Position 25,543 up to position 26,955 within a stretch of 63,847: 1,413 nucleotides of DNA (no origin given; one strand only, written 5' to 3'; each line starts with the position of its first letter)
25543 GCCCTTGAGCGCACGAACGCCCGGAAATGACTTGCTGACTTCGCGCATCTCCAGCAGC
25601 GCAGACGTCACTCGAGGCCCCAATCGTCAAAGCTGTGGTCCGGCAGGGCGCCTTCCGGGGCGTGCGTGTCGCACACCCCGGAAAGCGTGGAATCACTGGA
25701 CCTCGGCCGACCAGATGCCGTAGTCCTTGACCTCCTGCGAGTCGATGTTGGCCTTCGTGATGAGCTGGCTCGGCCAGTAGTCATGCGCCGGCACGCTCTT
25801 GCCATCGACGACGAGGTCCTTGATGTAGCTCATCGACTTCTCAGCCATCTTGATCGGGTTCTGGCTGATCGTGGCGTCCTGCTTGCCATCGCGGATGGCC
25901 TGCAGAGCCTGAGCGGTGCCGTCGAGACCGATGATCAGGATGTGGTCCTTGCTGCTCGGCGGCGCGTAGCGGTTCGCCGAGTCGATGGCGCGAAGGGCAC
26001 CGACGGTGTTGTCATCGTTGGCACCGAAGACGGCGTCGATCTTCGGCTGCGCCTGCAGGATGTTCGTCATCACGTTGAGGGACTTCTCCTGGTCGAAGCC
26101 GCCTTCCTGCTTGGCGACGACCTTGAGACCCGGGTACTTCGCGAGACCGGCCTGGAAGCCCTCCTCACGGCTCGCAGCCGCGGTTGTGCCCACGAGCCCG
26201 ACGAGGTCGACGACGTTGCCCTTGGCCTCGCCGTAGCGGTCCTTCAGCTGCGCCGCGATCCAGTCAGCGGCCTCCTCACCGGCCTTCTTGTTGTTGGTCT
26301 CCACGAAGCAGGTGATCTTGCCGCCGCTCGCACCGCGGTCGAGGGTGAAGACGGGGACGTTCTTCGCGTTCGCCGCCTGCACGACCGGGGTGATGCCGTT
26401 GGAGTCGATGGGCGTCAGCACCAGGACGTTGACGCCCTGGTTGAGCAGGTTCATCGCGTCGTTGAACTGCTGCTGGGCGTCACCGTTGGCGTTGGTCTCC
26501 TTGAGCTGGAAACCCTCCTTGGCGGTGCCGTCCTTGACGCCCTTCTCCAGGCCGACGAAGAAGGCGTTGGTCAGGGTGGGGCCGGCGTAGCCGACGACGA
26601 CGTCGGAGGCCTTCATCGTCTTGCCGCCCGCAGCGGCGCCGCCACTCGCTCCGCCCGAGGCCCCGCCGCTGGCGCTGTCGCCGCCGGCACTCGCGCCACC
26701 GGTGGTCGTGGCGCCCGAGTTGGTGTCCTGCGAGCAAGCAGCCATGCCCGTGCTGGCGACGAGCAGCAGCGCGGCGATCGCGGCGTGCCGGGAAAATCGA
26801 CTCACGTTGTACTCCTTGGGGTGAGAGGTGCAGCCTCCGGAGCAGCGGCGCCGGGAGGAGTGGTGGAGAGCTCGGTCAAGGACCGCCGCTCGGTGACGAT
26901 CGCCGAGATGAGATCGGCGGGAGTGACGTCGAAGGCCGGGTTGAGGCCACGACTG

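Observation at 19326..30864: Import-coupled DHAP-shunt locus for 5-deoxyribose/5-methylthioribose in an actinobacterium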

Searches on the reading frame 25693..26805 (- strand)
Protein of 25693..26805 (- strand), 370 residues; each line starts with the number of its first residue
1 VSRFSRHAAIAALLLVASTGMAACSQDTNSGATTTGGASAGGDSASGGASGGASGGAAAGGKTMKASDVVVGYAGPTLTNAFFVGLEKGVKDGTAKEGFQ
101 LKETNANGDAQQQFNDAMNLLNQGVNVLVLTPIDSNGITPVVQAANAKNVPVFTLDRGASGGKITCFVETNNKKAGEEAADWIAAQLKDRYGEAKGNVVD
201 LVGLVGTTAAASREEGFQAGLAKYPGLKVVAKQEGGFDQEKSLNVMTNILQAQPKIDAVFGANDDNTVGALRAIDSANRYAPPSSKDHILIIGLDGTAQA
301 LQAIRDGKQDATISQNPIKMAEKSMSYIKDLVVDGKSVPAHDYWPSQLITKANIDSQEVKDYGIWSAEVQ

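Call 7: search_protein_families(library=pfam, proteins=[window:25693-26805:-])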
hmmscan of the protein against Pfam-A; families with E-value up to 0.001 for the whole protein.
window:25693-26805:- (370 aa): 3 families
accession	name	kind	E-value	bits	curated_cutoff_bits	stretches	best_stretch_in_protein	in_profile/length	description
PF13407.12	Peripla_BP_4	-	2.4e-60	204.7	35.1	1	71-335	1-256/258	Periplasmic binding protein domain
PF00532.27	Peripla_BP_1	-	1.3e-11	44.9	22.2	1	75-283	8-210/281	Periplasmic binding proteins and sugar binding domain of LacI family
PF13377.12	Peripla_BP_3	-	7.9e-05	23.2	26.5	1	207-350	23-163/167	Periplasmic binding protein-like domain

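Call 8: search_protein_families(library=ncbifam, proteins=[window:25693-26805:-])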
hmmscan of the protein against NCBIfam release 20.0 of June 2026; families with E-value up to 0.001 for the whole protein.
window:25693-26805:- (370 aa): 21 families
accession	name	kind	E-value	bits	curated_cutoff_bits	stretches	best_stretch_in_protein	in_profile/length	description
NF007936.0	PRK10653.1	equivalog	2e-52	178.3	337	1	74-343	32-287/295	ribose ABC transporter substrate-binding protein RbsB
NF007254.0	PRK09701.1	equivalog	1.4e-32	113.1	335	1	76-341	32-296/311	D-allose transporter substrate-binding protein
NF041827.1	YtfQ_transport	equivalog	2.6e-31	108.7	510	1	91-351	48-305/320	galactofuranose ABC transporter, galactofuranose-binding protein YtfQ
NF040907.2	ChvE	equivalog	4.5e-19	68.8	460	2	71-197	1-128/324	multiple monosaccharide ABC transporter substrate-binding protein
TIGR02634.1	xylF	equivalog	1.2e-17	64.5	389.55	1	97-328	27-251/302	D-xylose ABC transporter substrate-binding protein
NF007680.0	PRK10355.1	equivalog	1.2e-14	54.3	504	1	103-326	60-276/331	D-xylose ABC transporter substrate-binding protein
TIGR02637.1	RhaS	equivalog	1.4e-11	44.2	342.25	1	76-333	6-257/302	rhamnose ABC transporter substrate-binding protein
NF047341.1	lactose_RbsR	equivalog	4.2e-11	42.7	382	1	67-352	60-326/331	ribose utilization transcriptional repressor RbsR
NF007075.0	PRK09526.1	subfamily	2.7e-10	39.7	340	1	90-350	85-327/358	LacI family DNA-binding transcriptional regulator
NF047913.1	TransRegIdnR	equivalog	2.8e-10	40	500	1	65-296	60-276/331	DNA-binding transcriptional regulator IdnR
NF007743.0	PRK10423.1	equivalog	3e-10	39.7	531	1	77-295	68-274/330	ribose operon transcriptional repressor RbsR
NF007449.0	PRK10014.1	subfamily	3.6e-10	39.4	310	1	69-289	65-277/342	Mal regulon transcriptional regulator MalI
NF051853.1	TransRegUriRCory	equivalog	7.3e-10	38.4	550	1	70-354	60-324/327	transcriptional regulator UriR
NF011937.0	PRK15408.1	equivalog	4.2e-09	35.7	384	1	80-362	39-312/340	autoinducer 2 ABC transporter substrate-binding protein LsrB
TIGR02417.1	fruct_sucro_rep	subfamily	5.2e-09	35.8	389.55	1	69-274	61-257/327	D-fructose-responsive transcription factor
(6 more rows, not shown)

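Call 33: find_related_loci(query=window:25693-26805:-, collection=metagenome_contigs, flank=10000)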
Query window:25693-26805:- (370 aa) in metagenome_contigs; peptide patterns used: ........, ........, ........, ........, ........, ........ (x = any residue, [..] = any of these).
219 stretches matched a pattern; 68 encode a relative of the query (tblastn E <= 1e-3); 68 distinct loci.
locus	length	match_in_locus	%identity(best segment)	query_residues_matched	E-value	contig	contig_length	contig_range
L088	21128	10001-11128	76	1-370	0e+0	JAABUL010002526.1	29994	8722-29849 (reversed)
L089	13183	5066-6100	76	5-370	0e+0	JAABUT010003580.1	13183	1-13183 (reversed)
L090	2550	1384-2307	87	63-370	0e+0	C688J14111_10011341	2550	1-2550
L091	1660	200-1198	80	38-370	0e+0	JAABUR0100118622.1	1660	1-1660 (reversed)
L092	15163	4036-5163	74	1-370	8e-179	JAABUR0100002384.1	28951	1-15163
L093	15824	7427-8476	76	1-370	3e-177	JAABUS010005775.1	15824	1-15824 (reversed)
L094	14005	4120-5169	76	1-370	3e-177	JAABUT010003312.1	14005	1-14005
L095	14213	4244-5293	76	1-370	3e-177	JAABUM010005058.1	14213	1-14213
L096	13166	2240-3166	81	62-370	9e-169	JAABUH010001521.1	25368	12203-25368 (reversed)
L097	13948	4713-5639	81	62-370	8e-169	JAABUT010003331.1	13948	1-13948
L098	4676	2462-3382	80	64-370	2e-169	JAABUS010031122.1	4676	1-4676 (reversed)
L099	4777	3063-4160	59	3-369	1e-133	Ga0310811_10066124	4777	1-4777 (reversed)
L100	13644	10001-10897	66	71-370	5e-129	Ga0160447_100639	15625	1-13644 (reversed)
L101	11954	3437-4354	65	58-370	5e-129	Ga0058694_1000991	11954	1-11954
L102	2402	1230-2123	67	71-369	3e-136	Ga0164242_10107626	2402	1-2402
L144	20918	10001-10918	64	58-370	5e-127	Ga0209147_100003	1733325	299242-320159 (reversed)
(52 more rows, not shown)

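Call 35: search_solved_structures(query=window:25693-26805:-, max_evalue=1e-20)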
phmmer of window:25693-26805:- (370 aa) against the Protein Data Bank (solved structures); distinct sequences matched with E-value up to 1e-20: 35.
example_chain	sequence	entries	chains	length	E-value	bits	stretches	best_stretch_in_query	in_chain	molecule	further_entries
2ioy_A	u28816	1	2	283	1.5e-64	221.6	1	71-356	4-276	Periplasmic sugar-binding protein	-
2gx6_A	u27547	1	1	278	8.4e-44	153.4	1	75-342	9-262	D-ribose-binding periplasmic protein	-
1dbp_A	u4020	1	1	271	3.7e-42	148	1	75-341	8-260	D-RIBOSE-BINDING PROTEIN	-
1urp_A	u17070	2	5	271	5.5e-42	147.4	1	75-341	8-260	D-RIBOSE-BINDING PROTEIN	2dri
1drj_A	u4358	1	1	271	5e-41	144.3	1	75-341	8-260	D-RIBOSE-BINDING PROTEIN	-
1ba2_A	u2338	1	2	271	5.4e-41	144.1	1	75-341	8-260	D-RIBOSE-BINDING PROTEIN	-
7e7m_A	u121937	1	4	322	8.1e-41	143.6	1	53-356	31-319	D-ribose ABC transporter substrate-binding protein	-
1drk_A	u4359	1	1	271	9.6e-41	143.3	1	75-341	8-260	D-RIBOSE-BINDING PROTEIN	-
4zjp_A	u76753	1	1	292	5.1e-39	137.6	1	71-339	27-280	Monosaccharide-transporting ATPase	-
4yv7_A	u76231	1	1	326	1.7e-33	119.5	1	52-354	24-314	Periplasmic binding protein/LacI transcriptional regulator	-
6hbd_A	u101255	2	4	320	2.8e-33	118.8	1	50-352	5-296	ABC transporter periplasmic-binding protein YtfQ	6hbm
6hb0_A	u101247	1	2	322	3e-33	118.7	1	47-352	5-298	ABC transporter periplasmic-binding protein YtfQ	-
6hyh_A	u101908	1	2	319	3.6e-33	118.4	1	51-352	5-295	Periplasmic binding protein/LacI transcriptional regulator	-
2fn8_A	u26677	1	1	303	1.1e-29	107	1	76-357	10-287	ribose ABC transporter, periplasmic ribose-binding protein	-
2fn9_A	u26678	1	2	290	8.7e-29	104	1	76-339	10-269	ribose ABC transporter, periplasmic ribose-binding protein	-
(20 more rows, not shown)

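Call 42: search_protein_families(library=pfam, proteins=[L144:5745-6680:+, L144:15708-17528:+, L144:4862-5620:-, L144:18002-18691:+, L144:4198-4887:+, L144:15427-15978:-])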
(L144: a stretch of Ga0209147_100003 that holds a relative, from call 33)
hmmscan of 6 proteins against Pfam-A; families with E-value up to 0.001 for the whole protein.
L144:5745-6680:+ (311 aa): 2 families
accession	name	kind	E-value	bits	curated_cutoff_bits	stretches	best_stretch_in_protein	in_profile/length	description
PF07702.18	UTRA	-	7.6e-23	81.3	23.8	1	169-302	3-140/141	UTRA domain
PF00392.27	GntR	-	5.2e-17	61.7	27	1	83-144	3-64/64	Bacterial regulatory proteins, gntR family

L144:15708-17528:+ (606 aa): 3 families
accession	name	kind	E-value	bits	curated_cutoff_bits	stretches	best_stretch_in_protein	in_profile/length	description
PF07519.17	Tannase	-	1.9e-115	387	29.8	1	122-604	1-489/490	Tannase and feruloyl esterase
PF00326.27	Peptidase_S9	-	8.2e-06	25.9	22.6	0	439-559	86-207/213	Prolyl oligopeptidase family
PF12146.15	Hydrolase_4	-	0.00015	21.6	27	0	227-284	61-118/239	Serine aminopeptidase, S33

L144:4862-5620:- (252 aa): 3 families
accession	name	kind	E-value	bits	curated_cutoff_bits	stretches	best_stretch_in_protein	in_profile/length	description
PF00027.35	cNMP_binding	-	3.9e-23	81.7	27.5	1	29-116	2-89/89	Cyclic nucleotide-binding domain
PF13545.12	HTH_Crp_2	-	9.7e-12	45.1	27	1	149-218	2-61/70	Crp-like helix-turn-helix domain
PF00325.26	Crp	-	1.3e-05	25.2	21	1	184-207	7-30/32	Bacterial regulatory proteins, crp family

L144:18002-18691:+ (229 aa): 4 families
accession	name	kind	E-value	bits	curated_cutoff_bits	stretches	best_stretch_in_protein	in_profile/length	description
PF00106.31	adh_short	-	1.9e-29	103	26.6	1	5-191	1-189/195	short chain dehydrogenase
PF13561.12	adh_short_C2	-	1.5e-20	74.2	27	1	11-191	1-183/236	Enoyl-(Acyl carrier protein) reductase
PF01370.27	Epimerase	-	0.00031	20.7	20.9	1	7-169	1-160/240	NAD dependent epimerase/dehydratase family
PF08659.16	KR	-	0.00044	20.7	22.6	1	6-100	2-104/180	KR domain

L144:4198-4887:+ (229 aa): 1 family
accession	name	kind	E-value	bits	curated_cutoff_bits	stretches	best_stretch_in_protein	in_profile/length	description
PF01177.27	Asp_Glu_race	-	2.4e-19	70.4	31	1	41-221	30-210/211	Asp/Glu/Hydantoin racemase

L144:15427-15978:- (183 aa): 0 families

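Call 43: search_protein_families(library=ncbifam, proteins=[L144:6731-7999:+, L144:7959-9095:+, L144:9092-9763:+, L144:13567-14577:+, L144:14589-15215:+], max_evalue=1e-20)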
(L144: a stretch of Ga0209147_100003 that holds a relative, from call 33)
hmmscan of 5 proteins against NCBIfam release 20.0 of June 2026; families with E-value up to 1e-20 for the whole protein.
L144:6731-7999:+ (422 aa): 1 family
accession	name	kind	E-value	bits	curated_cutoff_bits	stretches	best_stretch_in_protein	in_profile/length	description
TIGR01767.2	MTRK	equivalog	5.7e-152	506.4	275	1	4-411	2-400/401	S-methyl-5-thioribose kinase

L144:7959-9095:+ (378 aa): 6 families
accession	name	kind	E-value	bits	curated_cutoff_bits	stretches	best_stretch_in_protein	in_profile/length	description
NF004326.0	PRK05720.1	subfamily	6.7e-139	462.6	271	1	32-372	12-353/358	s-methyl-5-thioribose-1-phosphate isomerase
TIGR00512.1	salvage_mtnA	equivalog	1.4e-130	435.1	279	1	32-360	2-334/335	S-methyl-5-thioribose-1-phosphate isomerase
TIGR00524.1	eIF-2B_rel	subfamily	1.1e-107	359.6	185.85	1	60-359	4-301/303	S-methyl-5-thioribose-1-phosphate isomerase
NF004700.0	PRK06036.1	equivalog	4.4e-97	325.2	528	1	32-365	3-334/339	S-methyl-5-thioribose-1-phosphate isomerase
NF004436.0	PRK05772.1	equivalog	6.7e-95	318.4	521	1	24-368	11-358/363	S-methyl-5-thioribose-1-phosphate isomerase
TIGR00511.1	ribulose_e2b2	equivalog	1.1e-58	198.9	314.1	1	64-358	6-285/301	ribose 1,5-bisphosphate isomerase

L144:9092-9763:+ (223 aa): 7 families
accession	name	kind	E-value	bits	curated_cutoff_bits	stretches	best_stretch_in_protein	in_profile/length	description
NF005984.0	PRK08087.1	subfamily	6.7e-76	254.8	264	1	7-216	4-210/215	L-fuculose-phosphate aldolase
TIGR01086.1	fucA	equivalog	7.5e-69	231.7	400.25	1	8-216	4-209/214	L-fuculose-phosphate aldolase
NF005302.0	PRK06833.1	equivalog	3.8e-49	167.1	264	1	10-217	7-212/214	L-fuculose-phosphate aldolase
NF053831.1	RU1PAldHalo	equivalog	6.4e-49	166.2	300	1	7-216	3-207/208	ribulose-1-phosphate aldolase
NF005123.0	PRK06557.1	subfamily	7.6e-35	120.6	251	1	7-216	10-221/223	L-ribulose-5-phosphate 4-epimerase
NF004527.0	PRK05874.1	equivalog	7.7e-27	94.2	308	1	13-203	11-202/218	L-fuculose-phosphate aldolase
NF043034.1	OxoTetrPhDc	equivalog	4.5e-25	88.6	250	1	5-204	1-200/205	3-oxo-tetronate 4-phosphate decarboxylase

L144:13567-14577:+ (336 aa): 4 families
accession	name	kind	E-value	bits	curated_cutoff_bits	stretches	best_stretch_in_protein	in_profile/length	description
NF011049.0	PRK14479.1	subfamily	1e-137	460.1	492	1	1-333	1-331/568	dihydroxyacetone kinase family protein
TIGR02363.1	dhaK1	equivalog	2.1e-117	391.9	406.25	1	1-328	1-327/329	dihydroxyacetone kinase subunit DhaK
TIGR02361.1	dak_ATP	equivalog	2.9e-79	267.2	574.95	1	2-328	1-341/583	glycerone kinase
TIGR02362.1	dhaK1b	equivalog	1.1e-65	221.9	413.25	1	3-316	1-311/326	DhaKLM operon coactivator DhaQ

L144:14589-15215:+ (208 aa): 2 families
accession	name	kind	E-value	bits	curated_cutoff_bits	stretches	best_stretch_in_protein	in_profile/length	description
NF011049.0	PRK14479.1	subfamily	6.9e-38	130.5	492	1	4-205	360-565/568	dihydroxyacetone kinase family protein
TIGR02365.1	dha_L_ycgS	equivalog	1.3e-35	122.9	138.3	1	9-203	2-195/196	dihydroxyacetone kinase subunit DhaL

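Call 47: search_solved_structures(query=window:25693-26805:-, max_evalue=1e-40, show_alignments=4)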
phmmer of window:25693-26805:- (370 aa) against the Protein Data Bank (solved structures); distinct sequences matched with E-value up to 1e-40: 8.
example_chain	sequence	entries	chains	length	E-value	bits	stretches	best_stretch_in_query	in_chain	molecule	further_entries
2ioy_A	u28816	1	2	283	1.5e-64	221.6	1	71-356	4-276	Periplasmic sugar-binding protein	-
2gx6_A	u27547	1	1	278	8.4e-44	153.4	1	75-342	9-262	D-ribose-binding periplasmic protein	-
1dbp_A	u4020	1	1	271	3.7e-42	148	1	75-341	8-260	D-RIBOSE-BINDING PROTEIN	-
1urp_A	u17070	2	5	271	5.5e-42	147.4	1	75-341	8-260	D-RIBOSE-BINDING PROTEIN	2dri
1drj_A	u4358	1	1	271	5e-41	144.3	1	75-341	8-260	D-RIBOSE-BINDING PROTEIN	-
1ba2_A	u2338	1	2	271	5.4e-41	144.1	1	75-341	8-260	D-RIBOSE-BINDING PROTEIN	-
7e7m_A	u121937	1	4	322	8.1e-41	143.6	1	53-356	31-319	D-ribose ABC transporter substrate-binding protein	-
1drk_A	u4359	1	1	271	9.6e-41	143.3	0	75-341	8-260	D-RIBOSE-BINDING PROTEIN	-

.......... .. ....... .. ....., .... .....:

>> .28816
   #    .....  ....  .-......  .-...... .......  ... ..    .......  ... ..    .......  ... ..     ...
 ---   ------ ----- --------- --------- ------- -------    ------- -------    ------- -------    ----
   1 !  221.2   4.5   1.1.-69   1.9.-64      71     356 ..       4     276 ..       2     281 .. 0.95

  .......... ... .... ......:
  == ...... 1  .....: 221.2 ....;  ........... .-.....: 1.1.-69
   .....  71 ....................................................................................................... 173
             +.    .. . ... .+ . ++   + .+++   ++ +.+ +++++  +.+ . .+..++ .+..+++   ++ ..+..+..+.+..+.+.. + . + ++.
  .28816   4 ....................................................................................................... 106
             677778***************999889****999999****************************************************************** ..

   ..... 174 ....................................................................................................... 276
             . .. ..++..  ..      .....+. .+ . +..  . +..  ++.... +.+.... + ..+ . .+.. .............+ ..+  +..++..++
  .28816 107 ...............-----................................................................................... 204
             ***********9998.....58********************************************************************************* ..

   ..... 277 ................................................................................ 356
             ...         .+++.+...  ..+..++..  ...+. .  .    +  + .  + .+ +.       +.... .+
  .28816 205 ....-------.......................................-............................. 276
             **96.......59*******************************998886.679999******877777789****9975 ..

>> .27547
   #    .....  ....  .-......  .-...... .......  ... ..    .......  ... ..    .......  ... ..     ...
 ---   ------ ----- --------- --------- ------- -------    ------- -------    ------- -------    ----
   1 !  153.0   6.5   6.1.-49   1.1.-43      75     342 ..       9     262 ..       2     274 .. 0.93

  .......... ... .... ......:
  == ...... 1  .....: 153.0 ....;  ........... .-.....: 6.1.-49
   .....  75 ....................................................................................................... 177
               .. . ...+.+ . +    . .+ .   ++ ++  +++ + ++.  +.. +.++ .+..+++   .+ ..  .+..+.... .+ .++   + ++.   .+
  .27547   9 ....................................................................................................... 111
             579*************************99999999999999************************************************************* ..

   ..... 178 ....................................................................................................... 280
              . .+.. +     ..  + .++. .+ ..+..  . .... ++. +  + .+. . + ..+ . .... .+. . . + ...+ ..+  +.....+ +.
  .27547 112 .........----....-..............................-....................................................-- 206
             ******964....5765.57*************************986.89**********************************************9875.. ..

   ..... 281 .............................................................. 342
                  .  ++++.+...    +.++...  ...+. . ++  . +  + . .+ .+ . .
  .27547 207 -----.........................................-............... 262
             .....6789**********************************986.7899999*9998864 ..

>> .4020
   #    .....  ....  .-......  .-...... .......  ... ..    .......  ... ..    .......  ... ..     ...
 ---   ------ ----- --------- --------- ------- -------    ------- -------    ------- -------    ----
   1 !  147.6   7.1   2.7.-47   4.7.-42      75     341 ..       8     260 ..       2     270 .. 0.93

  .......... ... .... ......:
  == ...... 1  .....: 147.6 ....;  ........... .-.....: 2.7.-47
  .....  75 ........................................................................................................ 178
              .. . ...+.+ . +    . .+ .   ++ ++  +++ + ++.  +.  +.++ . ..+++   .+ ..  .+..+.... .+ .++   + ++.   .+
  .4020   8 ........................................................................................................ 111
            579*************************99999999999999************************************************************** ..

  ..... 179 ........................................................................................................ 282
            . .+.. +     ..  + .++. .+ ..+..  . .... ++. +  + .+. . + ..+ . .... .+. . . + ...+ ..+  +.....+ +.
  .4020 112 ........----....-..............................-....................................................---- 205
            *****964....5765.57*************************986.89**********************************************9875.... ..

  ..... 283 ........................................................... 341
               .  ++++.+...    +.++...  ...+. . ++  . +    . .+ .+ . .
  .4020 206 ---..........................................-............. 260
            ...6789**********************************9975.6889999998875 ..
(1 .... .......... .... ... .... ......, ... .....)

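Call 83: search_protein_families(library=pfam, proteins=[L088:5702-6409:-, L088:5118-5537:-, L088:4474-5376:+, L088:3628-4356:+, L088:2330-3724:+, L088:16682-17164:-, L088:16820-17302:+, L088:17595-20333:-, L096:8503-9440:+])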
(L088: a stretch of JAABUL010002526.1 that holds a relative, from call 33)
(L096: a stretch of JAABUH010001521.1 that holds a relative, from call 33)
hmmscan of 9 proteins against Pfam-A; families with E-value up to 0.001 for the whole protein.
L088:5702-6409:- (235 aa): 0 families

L088:5118-5537:- (139 aa): 0 families

L088:4474-5376:+ (300 aa): 0 families

L088:3628-4356:+ (242 aa): 0 families

L088:2330-3724:+ (464 aa): 3 families
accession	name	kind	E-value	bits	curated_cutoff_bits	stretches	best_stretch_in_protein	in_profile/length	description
PF13614.12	AAA_31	-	1.7e-14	54.6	27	1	168-329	3-160/177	AAA domain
PF01656.29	CbiA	-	1.4e-12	48.1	25.4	1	170-389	2-114/125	CobQ/CobB/MinD/ParA nucleotide binding domain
PF10609.15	ParA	-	0.00036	20.5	27.1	1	166-301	3-128/246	NUBPL iron-transfer P-loop NTPase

L088:16682-17164:- (160 aa): 0 families

L088:16820-17302:+ (160 aa): 1 family
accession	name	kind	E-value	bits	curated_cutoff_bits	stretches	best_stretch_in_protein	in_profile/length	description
PF13610.12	DDE_Tnp_IS240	-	2e-08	34.9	27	1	54-90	2-40/139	DDE domain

L088:17595-20333:- (912 aa): 5 families
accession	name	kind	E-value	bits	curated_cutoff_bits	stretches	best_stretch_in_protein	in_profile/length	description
PF20473.4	MmeI_Mtase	-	1e-79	267.9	27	1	331-591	2-252/259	MmeI, DNA-methyltransferase domain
PF20466.3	MmeI_TRD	-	4e-61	206.4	27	1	622-826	1-207/207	MmeI, target recognition domain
PF20465.4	MmeI_hel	-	4.1e-14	53.5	27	1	185-255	7-75/75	MmeI, helicase spacer domain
PF20467.3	MmeI_C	-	3.7e-13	49.9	27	1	828-904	3-79/83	MmeI, C-terminal domain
PF02384.22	N6_Mtase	-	3e-06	27.2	20.4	1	350-540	48-186/311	N-6 DNA Methylase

L096:8503-9440:+ (311 aa): 1 family
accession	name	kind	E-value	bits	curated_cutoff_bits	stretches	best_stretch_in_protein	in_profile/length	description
PF00294.29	PfkB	-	1.3e-57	195.9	25.8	1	13-297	2-301/302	pfkB family carbohydrate kinase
